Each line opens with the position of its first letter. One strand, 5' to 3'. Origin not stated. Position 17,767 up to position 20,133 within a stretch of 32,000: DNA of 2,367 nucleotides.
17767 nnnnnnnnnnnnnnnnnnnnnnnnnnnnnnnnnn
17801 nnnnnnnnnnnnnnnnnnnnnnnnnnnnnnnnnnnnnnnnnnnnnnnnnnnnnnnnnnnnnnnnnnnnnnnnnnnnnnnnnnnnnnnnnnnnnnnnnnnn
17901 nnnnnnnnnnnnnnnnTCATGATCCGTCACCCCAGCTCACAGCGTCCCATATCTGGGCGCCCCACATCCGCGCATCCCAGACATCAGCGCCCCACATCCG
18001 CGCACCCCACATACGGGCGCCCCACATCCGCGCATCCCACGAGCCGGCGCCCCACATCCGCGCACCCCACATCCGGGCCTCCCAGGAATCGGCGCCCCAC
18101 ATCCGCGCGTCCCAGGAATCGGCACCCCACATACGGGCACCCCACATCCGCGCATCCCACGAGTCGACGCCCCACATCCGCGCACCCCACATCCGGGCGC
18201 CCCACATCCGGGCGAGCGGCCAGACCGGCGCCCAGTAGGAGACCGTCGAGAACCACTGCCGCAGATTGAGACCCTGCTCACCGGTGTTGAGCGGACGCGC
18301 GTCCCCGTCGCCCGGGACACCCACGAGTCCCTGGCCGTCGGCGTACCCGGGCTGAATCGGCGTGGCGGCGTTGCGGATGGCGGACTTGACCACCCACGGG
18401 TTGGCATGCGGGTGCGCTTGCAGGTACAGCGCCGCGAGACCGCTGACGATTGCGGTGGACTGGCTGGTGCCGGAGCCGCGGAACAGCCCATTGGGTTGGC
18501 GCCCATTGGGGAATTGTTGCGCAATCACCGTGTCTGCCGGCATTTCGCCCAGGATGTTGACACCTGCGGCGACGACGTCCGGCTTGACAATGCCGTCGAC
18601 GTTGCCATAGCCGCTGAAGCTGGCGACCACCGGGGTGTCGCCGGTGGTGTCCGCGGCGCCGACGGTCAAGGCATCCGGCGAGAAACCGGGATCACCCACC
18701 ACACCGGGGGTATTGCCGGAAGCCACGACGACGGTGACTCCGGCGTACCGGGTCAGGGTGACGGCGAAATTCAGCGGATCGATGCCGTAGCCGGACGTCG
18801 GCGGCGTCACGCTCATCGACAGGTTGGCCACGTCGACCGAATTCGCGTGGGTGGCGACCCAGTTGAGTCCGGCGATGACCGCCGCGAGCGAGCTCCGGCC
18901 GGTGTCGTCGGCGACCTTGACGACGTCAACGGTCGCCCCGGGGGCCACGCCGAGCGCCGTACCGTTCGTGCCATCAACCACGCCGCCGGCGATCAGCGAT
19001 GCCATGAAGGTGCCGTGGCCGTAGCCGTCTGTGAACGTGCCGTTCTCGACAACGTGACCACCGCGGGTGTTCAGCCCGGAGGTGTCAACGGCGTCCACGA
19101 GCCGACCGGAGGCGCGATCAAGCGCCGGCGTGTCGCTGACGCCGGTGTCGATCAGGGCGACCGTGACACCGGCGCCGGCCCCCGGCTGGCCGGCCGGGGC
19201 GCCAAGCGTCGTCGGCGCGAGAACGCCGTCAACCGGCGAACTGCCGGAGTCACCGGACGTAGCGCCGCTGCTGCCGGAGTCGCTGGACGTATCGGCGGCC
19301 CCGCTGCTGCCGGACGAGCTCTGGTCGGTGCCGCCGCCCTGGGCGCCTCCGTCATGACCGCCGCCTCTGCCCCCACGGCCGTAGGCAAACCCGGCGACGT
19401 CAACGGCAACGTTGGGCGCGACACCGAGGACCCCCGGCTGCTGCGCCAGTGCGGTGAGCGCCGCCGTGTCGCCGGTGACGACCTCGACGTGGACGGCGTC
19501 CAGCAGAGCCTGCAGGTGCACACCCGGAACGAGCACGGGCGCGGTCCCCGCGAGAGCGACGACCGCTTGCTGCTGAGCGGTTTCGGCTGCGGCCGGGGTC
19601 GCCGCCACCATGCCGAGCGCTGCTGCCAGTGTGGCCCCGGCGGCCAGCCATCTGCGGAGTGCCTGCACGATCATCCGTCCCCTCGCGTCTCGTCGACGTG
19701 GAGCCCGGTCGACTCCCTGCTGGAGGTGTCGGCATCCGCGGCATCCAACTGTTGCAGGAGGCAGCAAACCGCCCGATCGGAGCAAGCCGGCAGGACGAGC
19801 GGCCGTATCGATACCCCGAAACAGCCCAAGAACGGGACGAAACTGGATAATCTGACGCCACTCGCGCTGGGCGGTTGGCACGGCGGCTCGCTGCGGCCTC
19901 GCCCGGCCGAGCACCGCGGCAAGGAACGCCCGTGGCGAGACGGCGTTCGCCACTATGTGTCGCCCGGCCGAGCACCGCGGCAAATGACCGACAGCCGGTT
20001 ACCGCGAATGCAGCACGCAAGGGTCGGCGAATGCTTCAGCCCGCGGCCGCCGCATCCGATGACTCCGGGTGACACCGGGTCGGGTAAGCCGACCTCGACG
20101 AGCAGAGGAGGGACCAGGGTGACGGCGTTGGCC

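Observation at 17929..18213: Trp-invariant pentapeptide repeat array (ARMWG / xDSWD, 19 units) as the C-terminal tail of a secreted S8 protease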

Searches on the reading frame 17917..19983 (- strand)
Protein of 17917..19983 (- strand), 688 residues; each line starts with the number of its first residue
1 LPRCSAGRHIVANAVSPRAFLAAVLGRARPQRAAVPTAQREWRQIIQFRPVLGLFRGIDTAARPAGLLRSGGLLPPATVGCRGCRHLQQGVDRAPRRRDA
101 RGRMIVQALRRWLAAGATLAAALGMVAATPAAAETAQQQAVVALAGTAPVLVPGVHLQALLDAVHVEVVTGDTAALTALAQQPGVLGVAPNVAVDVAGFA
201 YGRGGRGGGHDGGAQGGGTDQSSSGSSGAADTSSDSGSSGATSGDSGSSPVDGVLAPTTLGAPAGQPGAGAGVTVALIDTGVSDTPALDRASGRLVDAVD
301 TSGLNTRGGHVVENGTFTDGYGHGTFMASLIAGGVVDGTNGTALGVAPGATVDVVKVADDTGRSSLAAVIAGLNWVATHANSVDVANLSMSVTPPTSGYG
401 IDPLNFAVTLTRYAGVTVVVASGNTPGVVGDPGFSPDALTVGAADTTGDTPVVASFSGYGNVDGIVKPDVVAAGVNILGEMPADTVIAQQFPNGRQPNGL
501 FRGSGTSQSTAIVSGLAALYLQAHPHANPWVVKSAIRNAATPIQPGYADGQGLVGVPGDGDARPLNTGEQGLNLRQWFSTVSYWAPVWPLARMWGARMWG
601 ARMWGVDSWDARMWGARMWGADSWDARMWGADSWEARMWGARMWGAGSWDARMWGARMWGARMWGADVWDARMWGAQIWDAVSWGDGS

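Call 4: search_protein_families(library=pfam, proteins=[window:17917-19983:-], max_evalue=1)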
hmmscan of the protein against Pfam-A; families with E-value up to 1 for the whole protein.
window:17917-19983:- (688 aa): 2 families
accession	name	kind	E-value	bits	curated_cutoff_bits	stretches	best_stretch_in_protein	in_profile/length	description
PF00082.27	Peptidase_S8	-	4.9e-37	128.2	21.8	1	270-543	1-276/288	Subtilase family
PF19258.4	KxYKxGKxW_sig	-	0.044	14.2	23.6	1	110-136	13-40/41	KxYKxGKxW signal peptide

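Call 5: search_protein_families(library=ncbifam, proteins=[window:17917-19983:-], max_evalue=1)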
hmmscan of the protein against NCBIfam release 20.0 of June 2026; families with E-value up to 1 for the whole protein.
window:17917-19983:- (688 aa): 6 families
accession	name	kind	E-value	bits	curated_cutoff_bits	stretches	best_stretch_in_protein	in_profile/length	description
TIGR03921.1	T7SS_mycosin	equivalog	1.9e-27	96.3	278.75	1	268-552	10-277/353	type VII secretion-associated serine protease mycosin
TIGR03895.1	protease_PatA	subfamily_domain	1.9e-08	33.5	421.05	1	323-545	1-205/606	PatA/PatG family cyanobactin maturation protease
NF049966.1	QH_SP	equivalog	9.3e-08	31.7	165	2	275-424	2-124/219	subtilisin-like serine protease QhpE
NF042956.1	IteS_antiphage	equivalog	2.8e-07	29.2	900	1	319-535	289-528/747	S8 family anti-phage peptidase IteS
NF040809.1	germ_prot_CspBA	exception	3.9e-07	28.1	1250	1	434-546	973-1070/1099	bifunctional germination protease/germinant receptor pseudoprotease CspBA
NF040808.2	CspC_non_triad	exception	0.14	10.5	675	1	433-484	425-475/556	bile acid germinant receptor pseudoprotease CspC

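Call 6: find_homologous_proteins(query=window:17920-19674:-)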
Query seq(585 aa) (585 aa): 900 proteins with E <= 0.001 among 8000 candidates; the best 120 are listed.
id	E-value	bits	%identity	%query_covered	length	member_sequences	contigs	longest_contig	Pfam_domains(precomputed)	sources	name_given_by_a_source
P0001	0.0e+0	1153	93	100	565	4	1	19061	PF00082.28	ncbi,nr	ncbi:MAG: S8 family peptidase [Acidothermus cellulolyticus]|nr:S8 family peptidase [Acidothermus cel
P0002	6.6e-268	909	76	100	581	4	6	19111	PF00082.28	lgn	-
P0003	1.8e-192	660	60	90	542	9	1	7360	PF00082.28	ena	-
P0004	1.4e-188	647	63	88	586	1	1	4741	PF00082.28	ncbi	-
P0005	3.2e-187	642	61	92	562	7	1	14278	PF00082.28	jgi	jgi:serine protease AprX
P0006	1.5e-186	640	63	93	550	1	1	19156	PF00082.28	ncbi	ncbi:MAG TPA: S8 family serine peptidase [Acidothermaceae bacterium]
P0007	1.8e-186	640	62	88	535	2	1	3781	PF00082.28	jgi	jgi:serine protease AprX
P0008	3.0e-186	639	69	72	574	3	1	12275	PF00082.28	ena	-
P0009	2.3e-183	630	60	92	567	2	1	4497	PF00082.28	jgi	jgi:serine protease AprX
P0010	6.8e-183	628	60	91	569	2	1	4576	PF00082.28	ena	-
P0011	1.6e-182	627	57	96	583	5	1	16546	PF00082.28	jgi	jgi:serine protease AprX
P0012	1.7e-182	627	59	95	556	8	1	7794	PF00082.28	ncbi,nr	ncbi:MAG: serine protease AprX [Actinomycetota bacterium]|nr:serine protease AprX [Actinomycetota ba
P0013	2.2e-182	626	58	90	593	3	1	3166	PF00082.28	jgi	jgi:serine protease AprX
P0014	4.2e-182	625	60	95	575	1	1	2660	PF00082.28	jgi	jgi:serine protease AprX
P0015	6.6e-182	625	57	94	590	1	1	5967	PF00082.28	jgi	jgi:serine protease AprX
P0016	1.8e-181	623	61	91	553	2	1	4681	PF00082.28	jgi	jgi:serine protease AprX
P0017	2.9e-181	623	60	91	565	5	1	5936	PF00082.28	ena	-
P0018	3.5e-181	622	58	92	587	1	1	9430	PF00082.28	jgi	jgi:serine protease AprX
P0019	9.2e-181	621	58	92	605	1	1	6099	PF00082.28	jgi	jgi:serine protease AprX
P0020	1.4e-180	620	61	91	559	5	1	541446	PF00082.28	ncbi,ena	-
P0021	2.5e-180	619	67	72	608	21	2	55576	PF00082.28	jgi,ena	-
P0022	3.2e-180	619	59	94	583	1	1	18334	PF00082.28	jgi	jgi:serine protease AprX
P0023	7.5e-180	618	59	91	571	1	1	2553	PF00082.28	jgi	jgi:serine protease AprX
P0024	1.1e-179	617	60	91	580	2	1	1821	PF00082.28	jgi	jgi:serine protease AprX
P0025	1.8e-179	617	58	96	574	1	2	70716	PF00082.28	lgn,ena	-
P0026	3.0e-178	613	58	94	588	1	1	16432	PF00082.28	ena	-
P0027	5.7e-178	612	57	91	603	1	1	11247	PF00082.28,PF01469.25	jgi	jgi:serine protease AprX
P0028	9.1e-178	611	67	71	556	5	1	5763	PF00082.28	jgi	jgi:serine protease AprX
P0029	3.2e-177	609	58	92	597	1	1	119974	PF00082.28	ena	-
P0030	6.4e-177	608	59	90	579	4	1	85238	PF00082.28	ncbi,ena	-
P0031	6.7e-177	608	59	91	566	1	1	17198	PF00082.28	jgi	jgi:serine protease AprX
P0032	8.6e-177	608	57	94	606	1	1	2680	PF00082.28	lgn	-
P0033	1.4e-176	607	59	91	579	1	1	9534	PF00082.28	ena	-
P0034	1.7e-176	607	67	72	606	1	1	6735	PF00082.28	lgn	-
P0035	2.2e-176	606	57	93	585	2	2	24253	PF00082.28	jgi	-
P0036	2.7e-176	606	59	91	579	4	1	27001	PF00082.28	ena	-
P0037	3.4e-176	606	56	97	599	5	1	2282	PF00082.28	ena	-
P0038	4.7e-176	605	58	95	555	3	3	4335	PF00082.28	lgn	-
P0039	9.5e-176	604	66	73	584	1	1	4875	PF00082.28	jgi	jgi:serine protease AprX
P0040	1.0e-175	604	57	95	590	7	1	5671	PF00082.28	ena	-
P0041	1.5e-175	604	59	91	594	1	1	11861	PF00082.28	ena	-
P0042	1.8e-175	603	58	96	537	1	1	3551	PF00082.28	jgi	jgi:serine protease AprX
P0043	2.6e-175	603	59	90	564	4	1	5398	PF00082.28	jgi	-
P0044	3.7e-175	602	66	73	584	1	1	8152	PF00082.28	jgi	jgi:serine protease AprX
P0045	4.6e-175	602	58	95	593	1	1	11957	PF00082.28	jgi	jgi:serine protease AprX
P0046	4.9e-175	602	67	72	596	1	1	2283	PF00082.28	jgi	jgi:serine protease AprX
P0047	6.9e-175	602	56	95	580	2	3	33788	PF00082.28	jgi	jgi:serine protease AprX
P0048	4.3e-174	599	60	90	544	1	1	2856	PF00082.28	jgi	jgi:serine protease AprX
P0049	7.4e-174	598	66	72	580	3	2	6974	PF00082.28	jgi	jgi:serine protease AprX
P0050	5.8e-173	595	58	94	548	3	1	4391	PF00082.28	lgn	-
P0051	1.1e-172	594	58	94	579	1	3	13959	PF00082.28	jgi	jgi:serine protease AprX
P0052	2.4e-172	593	57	91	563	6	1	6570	PF00082.28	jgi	jgi:serine protease AprX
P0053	4.7e-170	586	59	91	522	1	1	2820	PF00082.28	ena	-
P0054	1.2e-169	584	57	94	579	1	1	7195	PF00082.28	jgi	jgi:serine protease AprX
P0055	1.3e-169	584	56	95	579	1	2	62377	PF00082.28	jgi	jgi:serine protease AprX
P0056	1.9e-167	577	65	76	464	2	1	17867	PF00082.28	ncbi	ncbi:MAG: S8 family serine peptidase, partial [Acidothermaceae bacterium]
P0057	1.0e-166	575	56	91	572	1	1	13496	PF00082.28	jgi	jgi:serine protease AprX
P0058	1.4e-163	564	59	74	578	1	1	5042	PF00082.28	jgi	jgi:serine protease AprX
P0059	3.8e-163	563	67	73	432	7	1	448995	PF00082.28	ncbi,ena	-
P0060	1.5e-158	548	63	68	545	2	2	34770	PF00082.28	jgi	jgi:serine protease AprX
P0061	7.3e-154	532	52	91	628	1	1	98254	PF00082.28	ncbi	-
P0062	7.0e-139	483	68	59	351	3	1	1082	PF00082.28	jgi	jgi:serine protease AprX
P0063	7.9e-132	459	59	66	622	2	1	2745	PF00082.28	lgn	-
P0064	2.6e-129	451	77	50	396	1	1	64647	PF00082.28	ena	-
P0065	1.5e-128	449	49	90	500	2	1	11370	PF00082.28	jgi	jgi:serine protease AprX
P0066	3.8e-124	434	52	72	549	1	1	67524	PF00082.28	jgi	jgi:serine protease AprX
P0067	1.6e-121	425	65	56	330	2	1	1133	PF00082.28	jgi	jgi:serine protease AprX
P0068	1.7e-121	425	53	71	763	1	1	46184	PF00082.28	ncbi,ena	-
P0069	5.1e-118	414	57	59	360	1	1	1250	PF00082.28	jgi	jgi:serine protease AprX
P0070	4.6e-117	411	47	94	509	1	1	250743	PF00082.28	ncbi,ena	-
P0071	5.3e-117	410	48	75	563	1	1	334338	PF00082.28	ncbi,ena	-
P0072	4.4e-116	407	45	87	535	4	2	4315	PF00082.28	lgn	-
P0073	4.4e-116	407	47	73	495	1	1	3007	PF00082.28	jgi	jgi:serine protease AprX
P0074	1.1e-115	406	46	91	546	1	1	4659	PF00082.28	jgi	jgi:serine protease AprX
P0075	1.8e-115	405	51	76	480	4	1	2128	PF00082.28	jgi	jgi:serine protease AprX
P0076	3.8e-114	401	44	92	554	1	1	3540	PF00082.28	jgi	jgi:serine protease AprX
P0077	4.4e-114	401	47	88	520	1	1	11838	PF00082.28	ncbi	-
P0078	2.1e-113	398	49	69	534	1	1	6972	PF00082.28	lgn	-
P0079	3.7e-113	398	48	73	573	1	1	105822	PF00082.28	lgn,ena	-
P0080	1.1e-112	396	43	98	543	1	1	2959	PF00082.28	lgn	-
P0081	2.4e-112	395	45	81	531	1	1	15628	PF00082.28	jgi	jgi:serine protease AprX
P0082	3.2e-112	395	47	73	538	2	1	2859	PF00082.28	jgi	jgi:serine protease AprX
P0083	4.7e-112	394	50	74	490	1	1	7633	PF00082.28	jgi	jgi:serine protease AprX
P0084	5.0e-112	394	45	95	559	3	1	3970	PF00082.28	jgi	jgi:serine protease AprX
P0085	5.1e-112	394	50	73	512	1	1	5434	PF00082.28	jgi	jgi:serine protease AprX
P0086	5.3e-112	394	48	77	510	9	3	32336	PF00082.28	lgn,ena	-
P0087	7.3e-112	393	46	87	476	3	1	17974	PF00082.28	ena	-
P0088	1.8e-111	392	62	53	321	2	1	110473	PF00082.28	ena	-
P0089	1.9e-111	392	48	91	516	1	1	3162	PF00082.28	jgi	jgi:serine protease AprX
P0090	2.7e-111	391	49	73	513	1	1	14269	PF00082.28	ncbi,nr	ncbi:MAG TPA: S8 family serine peptidase [Mycobacteriales bacterium]|nr:S8 family serine peptidase [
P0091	3.3e-111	391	51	69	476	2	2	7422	PF00082.28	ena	-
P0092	3.8e-111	391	50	74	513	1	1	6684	PF00082.28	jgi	jgi:serine protease AprX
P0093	5.5e-111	390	46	73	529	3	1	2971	PF00082.28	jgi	jgi:serine protease AprX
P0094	7.1e-111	390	48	69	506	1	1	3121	PF00082.28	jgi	jgi:serine protease AprX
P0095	7.8e-111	390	49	90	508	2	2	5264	PF00082.28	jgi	jgi:serine protease AprX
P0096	2.3e-110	388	56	67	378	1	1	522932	PF00082.28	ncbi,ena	-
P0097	2.4e-110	388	51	68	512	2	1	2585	PF00082.28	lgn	-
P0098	3.7e-110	388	52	72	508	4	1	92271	PF00082.28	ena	-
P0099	3.8e-110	388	47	91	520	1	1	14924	PF00082.28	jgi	jgi:serine protease AprX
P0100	4.3e-110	388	46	89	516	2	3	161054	PF00082.28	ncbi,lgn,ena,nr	ncbi:MAG TPA: S8 family serine peptidase [Mycobacteriales bacterium]|nr:S8 family serine peptidase [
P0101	6.2e-110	387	44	94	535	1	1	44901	PF00082.28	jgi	jgi:serine protease AprX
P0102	1.8e-109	385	53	68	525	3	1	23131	PF00082.28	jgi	-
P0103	2.6e-109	385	43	94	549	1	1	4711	PF00082.28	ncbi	-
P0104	2.8e-109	385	49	89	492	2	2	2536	PF00082.28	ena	-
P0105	6.2e-109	384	43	94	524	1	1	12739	PF00082.28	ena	-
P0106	6.8e-109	384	59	48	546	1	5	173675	PF00082.28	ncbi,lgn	ncbi:MAG: S8 family serine peptidase [Frankiaceae bacterium]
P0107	7.7e-109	383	44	90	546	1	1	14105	PF00082.28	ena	-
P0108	1.2e-108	383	42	87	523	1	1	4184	PF00082.28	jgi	jgi:serine protease AprX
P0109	1.4e-108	383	50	71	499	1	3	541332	PF00082.28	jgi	jgi:serine protease AprX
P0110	1.7e-108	382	46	87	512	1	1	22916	PF00082.28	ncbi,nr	ncbi:MAG: serine protease AprX [Frankiaceae bacterium]|nr:serine protease AprX [Frankiaceae bacteriu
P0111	4.9e-108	381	47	79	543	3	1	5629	PF00082.28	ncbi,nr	ncbi:MAG: serine protease AprX [Frankiaceae bacterium]|nr:serine protease AprX [Frankiaceae bacteriu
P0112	5.8e-108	381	45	93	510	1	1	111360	PF00082.28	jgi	jgi:serine protease AprX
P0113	7.8e-108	380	47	73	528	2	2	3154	PF00082.28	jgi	-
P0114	8.5e-108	380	51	77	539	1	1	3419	PF00082.28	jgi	jgi:serine protease AprX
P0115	9.5e-108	380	46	88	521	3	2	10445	PF00082.28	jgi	jgi:serine protease AprX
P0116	1.1e-107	380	43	98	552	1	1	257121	PF00082.28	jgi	jgi:serine protease AprX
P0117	1.2e-107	380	44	94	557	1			PF00082.28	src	-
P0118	1.2e-107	379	47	73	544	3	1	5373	PF00082.28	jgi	jgi:serine protease AprX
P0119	1.7e-107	379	46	88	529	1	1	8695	PF00082.28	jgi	jgi:serine protease AprX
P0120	1.8e-107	379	44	94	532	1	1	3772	PF00082.28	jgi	jgi:serine protease AprX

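Call 13: find_encoding_contigs(protein=P0020, flank=8000, max_places=2)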
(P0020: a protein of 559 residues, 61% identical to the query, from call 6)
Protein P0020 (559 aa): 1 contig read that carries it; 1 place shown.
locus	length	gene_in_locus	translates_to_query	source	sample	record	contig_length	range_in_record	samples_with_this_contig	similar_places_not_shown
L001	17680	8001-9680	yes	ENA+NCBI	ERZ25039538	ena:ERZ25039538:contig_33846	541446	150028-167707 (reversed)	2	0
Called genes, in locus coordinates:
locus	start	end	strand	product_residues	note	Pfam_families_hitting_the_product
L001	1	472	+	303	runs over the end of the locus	PF00330:Aconitase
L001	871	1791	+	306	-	PF00330:Aconitase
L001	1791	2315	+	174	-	PF00694:Aconitase_C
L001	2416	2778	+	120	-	PF13292:DXP_synthase_N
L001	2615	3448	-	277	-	-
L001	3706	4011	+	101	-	PF02779:Transket_pyr (weak)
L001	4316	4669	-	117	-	-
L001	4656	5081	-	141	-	-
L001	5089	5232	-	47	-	-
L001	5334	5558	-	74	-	PF18305:DNA_pol_A_exoN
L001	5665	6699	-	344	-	PF01612:DNA_pol_A_exo1, PF00570:HRDC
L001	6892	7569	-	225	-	PF00072:Response_reg, PF00196:GerE, PF08281:Sigma70_r4_2 (weak)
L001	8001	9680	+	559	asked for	PF00082:Peptidase_S8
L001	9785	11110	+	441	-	-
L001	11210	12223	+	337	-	PF02518:HATPase_c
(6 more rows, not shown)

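Call 14: find_encoding_contigs(protein=P0071, flank=8000, max_places=2)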
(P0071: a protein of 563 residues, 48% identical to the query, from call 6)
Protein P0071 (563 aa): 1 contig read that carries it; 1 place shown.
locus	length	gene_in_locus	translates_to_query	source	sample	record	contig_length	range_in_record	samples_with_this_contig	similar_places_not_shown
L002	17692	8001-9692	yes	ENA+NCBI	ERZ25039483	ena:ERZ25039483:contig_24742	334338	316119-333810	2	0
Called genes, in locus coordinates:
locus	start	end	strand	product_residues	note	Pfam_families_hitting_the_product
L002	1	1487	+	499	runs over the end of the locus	PF07690:MFS_1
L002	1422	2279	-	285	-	-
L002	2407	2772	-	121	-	PF13473:Cupredoxin_1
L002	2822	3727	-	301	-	PF03239:FTR1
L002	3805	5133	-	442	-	PF02720:DUF222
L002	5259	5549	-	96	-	PF00583:Acetyltransf_1, PF13302:Acetyltransf_3, PF13523:Acetyltransf_8 (weak), PF08445:FR47 (weak)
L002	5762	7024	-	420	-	PF01612:DNA_pol_A_exo1, PF00570:HRDC, PF18305:DNA_pol_A_exoN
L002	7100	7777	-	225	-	PF00072:Response_reg, PF00196:GerE, PF08281:Sigma70_r4_2 (weak)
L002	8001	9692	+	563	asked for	PF00082:Peptidase_S8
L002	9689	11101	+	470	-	-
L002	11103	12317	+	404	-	-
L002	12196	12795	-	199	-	PF11452:DUF3000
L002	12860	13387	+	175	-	PF00892:EamA (weak)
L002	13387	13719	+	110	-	PF00892:EamA (weak)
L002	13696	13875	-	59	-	-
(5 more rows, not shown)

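Call 16: find_related_loci(query=A1, collection=genome_contigs, flank=7000)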
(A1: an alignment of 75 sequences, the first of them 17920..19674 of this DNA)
Query A1 (585 aa) in genome_contigs; peptide patterns used: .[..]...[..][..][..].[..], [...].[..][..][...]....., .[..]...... (x = any residue, [..] = any of these).
600 stretches matched a pattern (row limit reached: there are more); 548 encode a relative of the query (tblastn E <= 1e-3); the best 80 are kept; 80 distinct loci.
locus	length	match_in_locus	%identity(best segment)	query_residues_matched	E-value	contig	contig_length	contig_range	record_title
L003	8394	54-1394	65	142-585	2e-171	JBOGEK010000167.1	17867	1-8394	MAG: Acidothermaceae bacterium isolate TC-S_metawrap_bin.181 k127_4109831, whole genome shotgun sequence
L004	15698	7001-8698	67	10-566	6e-163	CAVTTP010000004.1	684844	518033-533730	MAG: uncultured Actinomycetes bacterium isolate MFD09671.bin.3.246 genome assembly, contig: contig_32919, whole genome s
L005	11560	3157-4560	47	37-552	4e-111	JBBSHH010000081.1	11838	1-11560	MAG: Mycobacteriales bacterium isolate LS2_sbin.62 LS2_sbin.62_K_154512_L_11838_cov_25.6861, whole genome shotgun sequen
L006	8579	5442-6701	48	24-474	6e-106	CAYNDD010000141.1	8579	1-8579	MAG TPA_asm: uncultured Frankiaceae bacterium isolate binchicken_co54_360 genome assembly, contig: NODE_15017_length_857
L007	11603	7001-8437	43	36-566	2e-104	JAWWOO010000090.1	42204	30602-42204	MAG: Frankiales bacterium isolate BP_349 scaffold_4717774, whole genome shotgun sequence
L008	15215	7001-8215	51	151-552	7e-103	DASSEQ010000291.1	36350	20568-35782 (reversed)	MAG TPA_asm: Mycobacteriales bacterium isolate SMAG_U982 k141_1455637, whole genome shotgun sequence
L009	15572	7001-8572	44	16-561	2e-101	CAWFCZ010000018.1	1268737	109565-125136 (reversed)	MAG: uncultured Actinomycetota bacterium isolate MFD02416.bin.1.269 genome assembly, contig: contig_3313, whole genome s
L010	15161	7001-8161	51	11-451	4e-97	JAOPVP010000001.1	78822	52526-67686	MAG: Frankiales bacterium isolate RYN_151 scaffold_513582, whole genome shotgun sequence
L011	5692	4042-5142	50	36-451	9e-96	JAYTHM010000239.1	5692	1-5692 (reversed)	MAG: Frankiales bacterium isolate GFS_2522 GFS_2522_238, whole genome shotgun sequence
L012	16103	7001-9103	53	16-566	2e-114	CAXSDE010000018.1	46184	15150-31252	MAG: uncultured bacterium isolate private_X16_metawrap_bin.30 genome assembly, contig: private_X16_metawrap_bin.30_18, w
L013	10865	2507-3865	45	16-489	2e-89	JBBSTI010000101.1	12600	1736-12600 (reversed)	MAG: Mycobacteriales bacterium isolate SVL2_sbin.17 SVL2_sbin.17_K_1013449_L_12600_cov_13.8891, whole genome shotgun seq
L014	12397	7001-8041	52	162-574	4e-88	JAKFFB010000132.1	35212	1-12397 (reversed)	MAG: Actinomycetales bacterium isolate LC088 contig-124_1066, whole genome shotgun sequence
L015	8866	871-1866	50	138-474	1e-87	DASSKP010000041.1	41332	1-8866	MAG TPA_asm: Mycobacteriales bacterium isolate SMAG_U1144 k141_133317, whole genome shotgun sequence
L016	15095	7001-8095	48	34-440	6e-87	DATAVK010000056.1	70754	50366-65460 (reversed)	MAG TPA_asm: Mycobacteriales bacterium isolate SMAG_U5597 k141_971920, whole genome shotgun sequence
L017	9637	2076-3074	50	170-581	1e-85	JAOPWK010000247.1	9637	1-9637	MAG: Frankiales bacterium isolate RYN_172 scaffold_191672, whole genome shotgun sequence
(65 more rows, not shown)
